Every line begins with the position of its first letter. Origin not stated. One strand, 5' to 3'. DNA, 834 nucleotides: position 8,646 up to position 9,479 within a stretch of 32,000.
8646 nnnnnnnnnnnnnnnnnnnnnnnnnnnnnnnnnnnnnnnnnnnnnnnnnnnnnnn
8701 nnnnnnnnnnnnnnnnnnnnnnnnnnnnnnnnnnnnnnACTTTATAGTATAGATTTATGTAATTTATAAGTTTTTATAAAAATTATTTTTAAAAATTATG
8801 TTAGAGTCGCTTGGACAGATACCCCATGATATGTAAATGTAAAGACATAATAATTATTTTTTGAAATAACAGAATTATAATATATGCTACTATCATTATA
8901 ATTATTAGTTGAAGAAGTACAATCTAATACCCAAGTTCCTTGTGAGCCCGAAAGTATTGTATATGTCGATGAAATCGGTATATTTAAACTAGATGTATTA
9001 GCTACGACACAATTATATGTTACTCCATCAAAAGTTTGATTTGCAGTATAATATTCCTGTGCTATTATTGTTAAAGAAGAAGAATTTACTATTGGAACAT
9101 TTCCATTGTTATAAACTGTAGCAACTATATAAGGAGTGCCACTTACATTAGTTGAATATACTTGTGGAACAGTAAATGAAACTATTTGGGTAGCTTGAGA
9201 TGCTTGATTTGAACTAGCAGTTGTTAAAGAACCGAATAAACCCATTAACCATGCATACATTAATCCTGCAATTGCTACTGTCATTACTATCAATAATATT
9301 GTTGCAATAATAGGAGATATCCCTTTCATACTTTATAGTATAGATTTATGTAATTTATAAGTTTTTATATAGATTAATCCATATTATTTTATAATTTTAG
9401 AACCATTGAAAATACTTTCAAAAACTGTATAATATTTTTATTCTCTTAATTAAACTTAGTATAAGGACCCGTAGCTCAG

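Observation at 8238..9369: Tandem pilin-like paralogs with a homogenised 5' module and promoter and a divergent central cassette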

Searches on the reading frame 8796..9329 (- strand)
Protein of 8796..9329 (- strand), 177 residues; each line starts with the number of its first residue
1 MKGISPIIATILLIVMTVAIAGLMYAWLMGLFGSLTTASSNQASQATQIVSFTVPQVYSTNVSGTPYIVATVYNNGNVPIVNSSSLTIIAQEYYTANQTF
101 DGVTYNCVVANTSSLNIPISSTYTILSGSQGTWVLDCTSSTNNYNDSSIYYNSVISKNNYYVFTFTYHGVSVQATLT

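Call 7: search_protein_families(library=pfam, proteins=[window:8796-9329:-], max_evalue=0.01)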
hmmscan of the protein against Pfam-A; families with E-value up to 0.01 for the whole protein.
window:8796-9329:- (177 aa): 1 family
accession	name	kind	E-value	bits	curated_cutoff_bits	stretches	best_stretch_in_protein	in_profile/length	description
PF07790.16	Pilin_N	-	0.00063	21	25.2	1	2-65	1-62/78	Archaeal Type IV pilin, N-terminal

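Call 8: search_protein_families(library=ncbifam, proteins=[window:8796-9329:-], max_evalue=0.01)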
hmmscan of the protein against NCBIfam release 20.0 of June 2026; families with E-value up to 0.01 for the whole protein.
window:8796-9329:- (177 aa): 3 families
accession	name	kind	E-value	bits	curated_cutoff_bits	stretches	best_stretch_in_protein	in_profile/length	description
NF046073.1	UpsA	equivalog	4.2e-20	72.3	130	1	1-168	1-122/136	pilin subunit UpsA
TIGR02537.2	arch_flag_Nterm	domain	3.2e-09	36.1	20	1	2-32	3-33/33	archaellin/type IV pilin N-terminal domain-containing protein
NF052590.1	ArlF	equivalog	0.004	17.3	110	1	3-120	2-120/137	archaellum stator protein ArlF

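Call 9: find_encoding_contigs(protein=window:8796-9329:-, flank=10000, max_places=10)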
Protein window:8796-9329:- (177 aa): no gene with exactly this product is on record in the collection.

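Call 11: find_homologous_proteins(query=window:8796-9329:-, max_evalue=0.001)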
Query window:8796-9329:- (177 aa): 77 proteins with E <= 0.001 among 202 candidates.
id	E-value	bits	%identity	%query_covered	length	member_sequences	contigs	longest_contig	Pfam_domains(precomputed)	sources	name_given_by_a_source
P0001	2.0e-103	361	100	100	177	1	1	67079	-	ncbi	ncbi:MAG: archaellin/type IV pilin N-terminal domain-containing protein [Nanopusillaceae archaeon]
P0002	1.4e-39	154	56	99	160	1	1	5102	-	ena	-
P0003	2.2e-39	153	58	100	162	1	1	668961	-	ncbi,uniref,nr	ncbi:hypothetical protein MJ1_0596 [Nanobdella aerobiophila]|uniref:Archaeal Type IV pilin N-termina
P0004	6.7e-39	151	56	100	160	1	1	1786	PF07790.17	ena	-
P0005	1.0e-38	151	53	99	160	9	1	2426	-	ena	-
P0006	1.1e-38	151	56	99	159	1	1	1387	-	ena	-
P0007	1.8e-38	150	56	100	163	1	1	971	-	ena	-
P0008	2.1e-38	150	53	99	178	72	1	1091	-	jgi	-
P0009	2.8e-38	149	56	99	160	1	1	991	-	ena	-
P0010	5.5e-38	148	56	99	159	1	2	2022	-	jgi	-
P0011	8.4e-38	148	55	99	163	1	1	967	-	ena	-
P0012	1.0e-37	148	55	99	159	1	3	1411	-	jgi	-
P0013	1.2e-37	147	52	99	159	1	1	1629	-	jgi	jgi:flagellin-like protein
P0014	1.4e-37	147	56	99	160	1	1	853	-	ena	-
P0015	2.8e-37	146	56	99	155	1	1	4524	PF07790.17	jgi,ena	-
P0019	1.1e-36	144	56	99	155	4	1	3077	PF07790.17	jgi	jgi:flagellin-like protein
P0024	3.7e-36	143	54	100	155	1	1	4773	PF07790.17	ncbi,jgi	jgi:flagellin-like protein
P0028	7.4e-36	142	52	100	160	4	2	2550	PF07790.17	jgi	-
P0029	1.1e-35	141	51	100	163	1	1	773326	-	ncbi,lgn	ncbi:hypothetical protein YN1_1520 [Nanoarchaeota archaeon]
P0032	4.6e-35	139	54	99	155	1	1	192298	-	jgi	-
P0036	2.1e-34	137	51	100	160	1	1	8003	PF07790.17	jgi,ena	jgi:flagellin-like protein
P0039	3.4e-34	136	52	99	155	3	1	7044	PF07790.17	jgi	jgi:flagellin-like protein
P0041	5.1e-34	136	52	100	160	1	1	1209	PF07790.17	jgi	jgi:flagellin-like protein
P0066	4.5e-30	123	50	99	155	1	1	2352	PF07790.17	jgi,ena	-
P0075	8.8e-15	73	53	49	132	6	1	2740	PF07790.17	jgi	jgi:archaeal flagellin N-terminal-like domain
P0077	1.6e-4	40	37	56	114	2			PF07790.17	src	-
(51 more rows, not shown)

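Call 13: find_encoding_contigs(protein=P0003, flank=6000, max_places=3)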
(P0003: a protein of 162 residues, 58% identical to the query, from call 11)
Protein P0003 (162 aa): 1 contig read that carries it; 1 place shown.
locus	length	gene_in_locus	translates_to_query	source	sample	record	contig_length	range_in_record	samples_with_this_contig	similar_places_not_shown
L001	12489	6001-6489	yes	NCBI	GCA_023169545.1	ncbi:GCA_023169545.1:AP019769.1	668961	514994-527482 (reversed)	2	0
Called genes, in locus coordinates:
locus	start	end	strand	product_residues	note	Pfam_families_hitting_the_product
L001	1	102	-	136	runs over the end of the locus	PF02675:AdoMet_dc (weak)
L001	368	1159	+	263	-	-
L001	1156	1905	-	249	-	PF04252:SFM1-like (faint)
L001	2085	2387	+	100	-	PF01381:HTH_3 (faint)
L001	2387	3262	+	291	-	PF02629:CoA_binding, PF13380:CoA_binding_2, PF13607:Succ_CoA_lig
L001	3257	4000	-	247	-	-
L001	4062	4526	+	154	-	PF19045:Ligase_CoA_2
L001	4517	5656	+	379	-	PF01925:TauE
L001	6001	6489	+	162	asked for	-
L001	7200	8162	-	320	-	-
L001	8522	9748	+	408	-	-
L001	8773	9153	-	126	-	-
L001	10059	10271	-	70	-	-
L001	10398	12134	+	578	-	PF12161:HsdM_N, PF02384:N6_Mtase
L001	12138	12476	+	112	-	PF04471:Mrr_cat, PF08378:NERD (weak), PF13635:DUF4143 (weak), PF01870:Hjc (faint)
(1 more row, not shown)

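Call 14: find_encoding_contigs(protein=P0029, flank=6000, max_places=3)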
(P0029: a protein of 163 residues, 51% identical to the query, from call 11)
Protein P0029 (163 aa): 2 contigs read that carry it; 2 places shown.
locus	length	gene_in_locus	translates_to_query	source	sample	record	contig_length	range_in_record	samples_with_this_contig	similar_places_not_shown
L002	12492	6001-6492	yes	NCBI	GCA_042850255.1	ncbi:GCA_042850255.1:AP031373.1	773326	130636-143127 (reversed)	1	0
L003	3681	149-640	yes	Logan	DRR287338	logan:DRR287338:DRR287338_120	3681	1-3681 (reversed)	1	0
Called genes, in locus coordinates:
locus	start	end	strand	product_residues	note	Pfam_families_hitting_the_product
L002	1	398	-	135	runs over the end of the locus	PF02675:AdoMet_dc (weak)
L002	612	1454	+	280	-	-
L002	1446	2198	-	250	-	-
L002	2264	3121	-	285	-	-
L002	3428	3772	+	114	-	PF01381:HTH_3 (weak)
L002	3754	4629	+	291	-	PF02629:CoA_binding, PF13380:CoA_binding_2, PF13607:Succ_CoA_lig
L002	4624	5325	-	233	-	-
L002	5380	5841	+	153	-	PF19045:Ligase_CoA_2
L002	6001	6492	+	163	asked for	-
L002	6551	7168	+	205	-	PF06966:DUF1295 (weak), PF04191:PEMT, PF04140:ICMT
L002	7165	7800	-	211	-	PF00702:Hydrolase (weak), PF13419:HAD_2 (weak)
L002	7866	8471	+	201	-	-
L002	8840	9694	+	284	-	-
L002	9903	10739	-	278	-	-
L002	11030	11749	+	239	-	-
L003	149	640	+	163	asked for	-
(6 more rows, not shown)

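Call 15: find_encoding_contigs(protein=P0032, flank=6000, max_places=3)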
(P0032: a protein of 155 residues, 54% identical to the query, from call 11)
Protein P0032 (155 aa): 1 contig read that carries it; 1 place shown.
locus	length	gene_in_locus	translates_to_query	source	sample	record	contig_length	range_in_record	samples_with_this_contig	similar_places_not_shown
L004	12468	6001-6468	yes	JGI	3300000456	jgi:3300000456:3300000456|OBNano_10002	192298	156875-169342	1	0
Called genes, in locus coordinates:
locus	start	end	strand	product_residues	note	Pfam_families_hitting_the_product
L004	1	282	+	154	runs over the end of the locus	PF19045:Ligase_CoA_2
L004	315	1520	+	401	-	-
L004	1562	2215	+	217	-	-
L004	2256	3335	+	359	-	-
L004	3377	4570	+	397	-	-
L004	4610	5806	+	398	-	PF13231:PMT_2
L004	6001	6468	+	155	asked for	-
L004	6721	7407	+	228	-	-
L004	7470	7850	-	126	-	-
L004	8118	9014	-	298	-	-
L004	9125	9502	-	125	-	-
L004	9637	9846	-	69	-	-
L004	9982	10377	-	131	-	PF01850:PIN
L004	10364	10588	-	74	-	-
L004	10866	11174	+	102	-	-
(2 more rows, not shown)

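Call 17: find_related_loci(query=A1, collection=genome_contigs, flank=5000)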
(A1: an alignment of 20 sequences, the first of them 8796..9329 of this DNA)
Query A1 (177 aa) in genome_contigs; peptide patterns used: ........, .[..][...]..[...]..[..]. (x = any residue, [..] = any of these).
80 stretches matched a pattern; 11 encode a relative of the query (tblastn E <= 1e-3); 11 distinct loci.
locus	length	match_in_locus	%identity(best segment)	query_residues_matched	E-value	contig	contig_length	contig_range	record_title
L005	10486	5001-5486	58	1-177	4e-49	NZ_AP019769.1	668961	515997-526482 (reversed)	Nanobdella aerobiophila strain MJ1 chromosome, complete genome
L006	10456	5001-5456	54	1-176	1e-46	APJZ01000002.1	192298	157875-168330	Candidatus Nanobsidianus stetteri Nst1_C2, whole genome shotgun sequence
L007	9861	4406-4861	55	1-176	1e-43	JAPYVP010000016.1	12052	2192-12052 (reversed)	MAG: Candidatus Nanopusillus sp. isolate RSNP5 scaffold_833_c1, whole genome shotgun sequence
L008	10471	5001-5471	55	1-176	4e-42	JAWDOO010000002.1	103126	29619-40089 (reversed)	MAG: Candidatus Nanopusillus sp. isolate RHS.bin.5 NODE_13_length_103126_cov_21.6626, whole genome shotgun sequence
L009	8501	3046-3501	54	1-176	3e-40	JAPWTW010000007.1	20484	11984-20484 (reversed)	MAG: Candidatus Nanopusillus sp. isolate RSNS12 scaffold_491_c1, whole genome shotgun sequence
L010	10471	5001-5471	55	1-176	4e-40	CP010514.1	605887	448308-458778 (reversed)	Candidatus Nanopusillus acidilobi strain 7A, complete genome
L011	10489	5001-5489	51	1-177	8e-40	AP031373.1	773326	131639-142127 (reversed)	Nanoarchaeota archaeon YN1 DNA, complete genome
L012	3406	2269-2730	54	1-173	3e-38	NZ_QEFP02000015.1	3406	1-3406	Candidatus Nanobsidianus stetteri isolate SCGC AB-777_F03 Ga0188911_122, whole genome shotgun sequence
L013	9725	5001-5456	52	1-176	1e-37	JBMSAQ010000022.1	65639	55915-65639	MAG: Candidatus Nanopusillus sp. isolate Nanopusillus-CON-C-r01 Nanopusillus-CON-C-r01_k141_68303, whole genome shotgun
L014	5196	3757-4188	44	2-173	1e-28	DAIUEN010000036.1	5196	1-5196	MAG TPA_asm: Candidatus Nanopusillus sp. isolate CTOTU25739 NODE_1240_length_5196_cov_18.858588, whole genome shotgun se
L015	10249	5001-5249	60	1-86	2e-20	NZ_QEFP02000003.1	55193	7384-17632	Candidatus Nanobsidianus stetteri isolate SCGC AB-777_F03 Ga0188911_102, whole genome shotgun sequence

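Call 32: predict_structure(alignment_id=A1)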
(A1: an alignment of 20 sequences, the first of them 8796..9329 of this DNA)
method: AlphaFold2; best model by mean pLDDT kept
length: 177 residues; sequences in the alignment: 20
mean_pLDDT: 79.5   pTM: 0.65
mean pLDDT of the five models: 79.5, 79.3, 79.4, 78.6, 75.6
residues with pLDDT >= 90: 29; 70-90: 113; 50-70: 29; < 50: 6
segments of 3 or more residues with pLDDT < 50: 142-146
pLDDT, mean of each block of 10 residues (from residue 1): 70 88 87 78 75 89 80 90 83 86 85 59 82 82 51 67 91 91
secondary structure, 60 per line:
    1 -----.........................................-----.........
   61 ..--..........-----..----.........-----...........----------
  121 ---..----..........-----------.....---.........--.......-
elements in order: H6-46 E52-62 E65-74 E86-94 E100-110 E130-139 H151-155 E159-167 E170-176

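Call 40: fold_search(model_id=the predicted structure, library=pdb)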
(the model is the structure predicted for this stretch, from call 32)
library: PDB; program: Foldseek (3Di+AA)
matches with E <= 10: 726; with E <= 0.001: 3
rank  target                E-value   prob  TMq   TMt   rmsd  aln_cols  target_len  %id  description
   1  5tuh_B                2.2e-04  1.00  0.36  0.57   6.6       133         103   16  Archaellum periplasmic stator protein FlaG from Sulfolobus acidocaldarius (released 2018-01-10)
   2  4zbh                  5.3e-04  1.00  0.42  0.59   4.8       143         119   19  THE CRYSTAL STRUCTURE OF THE SOLUBLE DOMAIN OF SULFOLOBUS ACIDOCALDARIUS FLAF (released 2015-04-29)
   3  4p94_B                8.6e-04  1.00  0.40  0.53   6.1       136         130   21  The crystal structure of the soluble domain of Sulfolobus acidocaldarius FlaF (residues 35-164) (released 2015-04-22)
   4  2wli_A                1.0e-03  1.00  0.39  0.27   8.6       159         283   12  POTASSIUM CHANNEL FROM MAGNETOSPIRILLUM MAGNETOTACTICUM (released 2010-06-09)
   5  1xl6_A                1.0e-03  1.00  0.35  0.24   9.4       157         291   13  Intermediate gating structure 2 of the inwardly rectifying K+ channel KirBac3.1 (released 2004-12-07)
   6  5tuh_A                1.2e-03  1.00  0.37  0.57   6.2       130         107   16  Archaellum periplasmic stator protein FlaG from Sulfolobus acidocaldarius (released 2018-01-10)
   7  3spi                  1.2e-03  1.00  0.32  0.20  11.3       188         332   12  Inward rectifier potassium channel Kir2.2 in complex with PIP2 (released 2011-08-24)
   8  2wlj_A                1.3e-03  1.00  0.35  0.25   8.6       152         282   12  Potassium channel from Magnetospirillum magnetotacticum (released 2010-06-09)
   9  2wlj_B                1.4e-03  1.00  0.37  0.27   8.6       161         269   15  Potassium channel from Magnetospirillum magnetotacticum (released 2010-06-09)
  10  2wln_A                1.7e-03  1.00  0.37  0.26   8.8       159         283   15  POTASSIUM CHANNEL FROM MAGNETOSPIRILLUM MAGNETOTACTICUM (released 2010-06-09)
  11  2wlh                  1.9e-03  1.00  0.39  0.27   8.6       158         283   13  POTASSIUM CHANNEL FROM MAGNETOSPIRILLUM MAGNETOTACTICUM (released 2010-06-09)
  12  9nms_A                1.9e-03  1.00  0.34  0.23  11.4       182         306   13  R162Q mutant of inwardly rectifying potassium channel Kir7.1 (released 2026-01-28)
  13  5tug_A                2.0e-03  1.00  0.36  0.52   6.4       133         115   16  Archaellum periplasmic stator protein complex FlaF and FlaG from Sulfolobus acidocaldarius (released 2018-01-10)
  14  2wlo_B                2.0e-03  1.00  0.37  0.27   9.2       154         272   12  POTASSIUM CHANNEL FROM MAGNETOSPIRILLUM MAGNETOTACTICUM (released 2010-06-23)
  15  4lp8                  2.0e-03  1.00  0.37  0.25   8.4       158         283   11  A Novel Open-State Crystal Structure of the Prokaryotic Inward Rectifier KirBac3.1 (released 2013-11-20)
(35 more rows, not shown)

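Call 41: search_solved_structures(query=A1, max_evalue=1, show_alignments=2)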
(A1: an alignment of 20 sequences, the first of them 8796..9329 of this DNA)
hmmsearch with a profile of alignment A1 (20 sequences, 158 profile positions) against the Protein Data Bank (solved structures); distinct sequences matched with E-value up to 1: 8.
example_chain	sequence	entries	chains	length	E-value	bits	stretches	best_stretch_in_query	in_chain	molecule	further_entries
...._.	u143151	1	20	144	1.1e-08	38.5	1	2-120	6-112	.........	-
5kyh_A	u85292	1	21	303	3.7e-06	30.4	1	4-37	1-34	Iho670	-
3j1r_A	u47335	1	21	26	0.00011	25.6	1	4-29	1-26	archaeal adhesion filament core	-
8rey_M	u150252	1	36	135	0.024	18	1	4-124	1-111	Flagellin-like protein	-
9oh5_A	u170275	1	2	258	0.096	16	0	56-108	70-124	MS2 CPM58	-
9myg_A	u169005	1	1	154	0.098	16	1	2-55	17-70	Archaeal Type IV pilin N-terminal domain-containing protein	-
2vtu_J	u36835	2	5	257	0.2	15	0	71-108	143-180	MS2 COAT PROTEIN | COAT PROTEIN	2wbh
8gi2_A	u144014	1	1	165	0.73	13.2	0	2-45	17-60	Natrinema pilin, PilA2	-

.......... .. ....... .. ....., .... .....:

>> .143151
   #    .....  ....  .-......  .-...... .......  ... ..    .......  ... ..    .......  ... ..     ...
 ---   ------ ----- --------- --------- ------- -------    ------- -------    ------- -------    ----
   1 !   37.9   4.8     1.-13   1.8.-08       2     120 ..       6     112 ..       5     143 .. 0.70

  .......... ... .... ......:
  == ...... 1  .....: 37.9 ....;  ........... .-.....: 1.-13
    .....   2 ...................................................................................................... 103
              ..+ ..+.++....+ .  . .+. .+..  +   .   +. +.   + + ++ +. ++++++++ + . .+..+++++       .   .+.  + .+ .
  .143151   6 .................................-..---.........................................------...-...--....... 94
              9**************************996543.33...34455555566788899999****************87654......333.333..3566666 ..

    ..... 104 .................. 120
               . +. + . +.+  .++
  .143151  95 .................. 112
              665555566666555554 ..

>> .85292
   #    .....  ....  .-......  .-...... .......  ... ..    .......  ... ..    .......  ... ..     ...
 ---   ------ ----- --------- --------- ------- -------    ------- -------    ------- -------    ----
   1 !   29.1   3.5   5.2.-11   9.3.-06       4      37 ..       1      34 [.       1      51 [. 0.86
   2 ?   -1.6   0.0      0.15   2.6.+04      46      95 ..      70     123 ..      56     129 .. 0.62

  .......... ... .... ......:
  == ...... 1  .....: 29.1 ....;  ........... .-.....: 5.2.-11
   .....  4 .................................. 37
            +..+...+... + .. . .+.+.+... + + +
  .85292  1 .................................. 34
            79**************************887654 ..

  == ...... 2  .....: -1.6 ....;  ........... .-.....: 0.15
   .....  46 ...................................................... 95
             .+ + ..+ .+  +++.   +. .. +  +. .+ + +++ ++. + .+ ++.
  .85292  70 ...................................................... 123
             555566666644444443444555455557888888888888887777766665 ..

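Call 45: search_protein_families(library=pfam, proteins=[L015:5001-6692:+], max_evalue=10)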
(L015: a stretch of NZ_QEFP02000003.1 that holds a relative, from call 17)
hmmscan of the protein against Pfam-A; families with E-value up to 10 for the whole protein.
L015:5001-6692:+ (563 aa): 3 families
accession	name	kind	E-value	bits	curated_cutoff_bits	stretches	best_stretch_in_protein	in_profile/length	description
PF01917.21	Arch_flagellin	-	0.00018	22.3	29.5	1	7-116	5-116/162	Archaebacterial flagellin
PF13595.11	DUF4138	-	0.042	13.6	31.1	1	35-80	114-161/245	Domain of unknown function (DUF4138)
PF07790.16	Pilin_N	-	0.13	13.5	25.2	1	3-88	2-76/78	Archaeal Type IV pilin, N-terminal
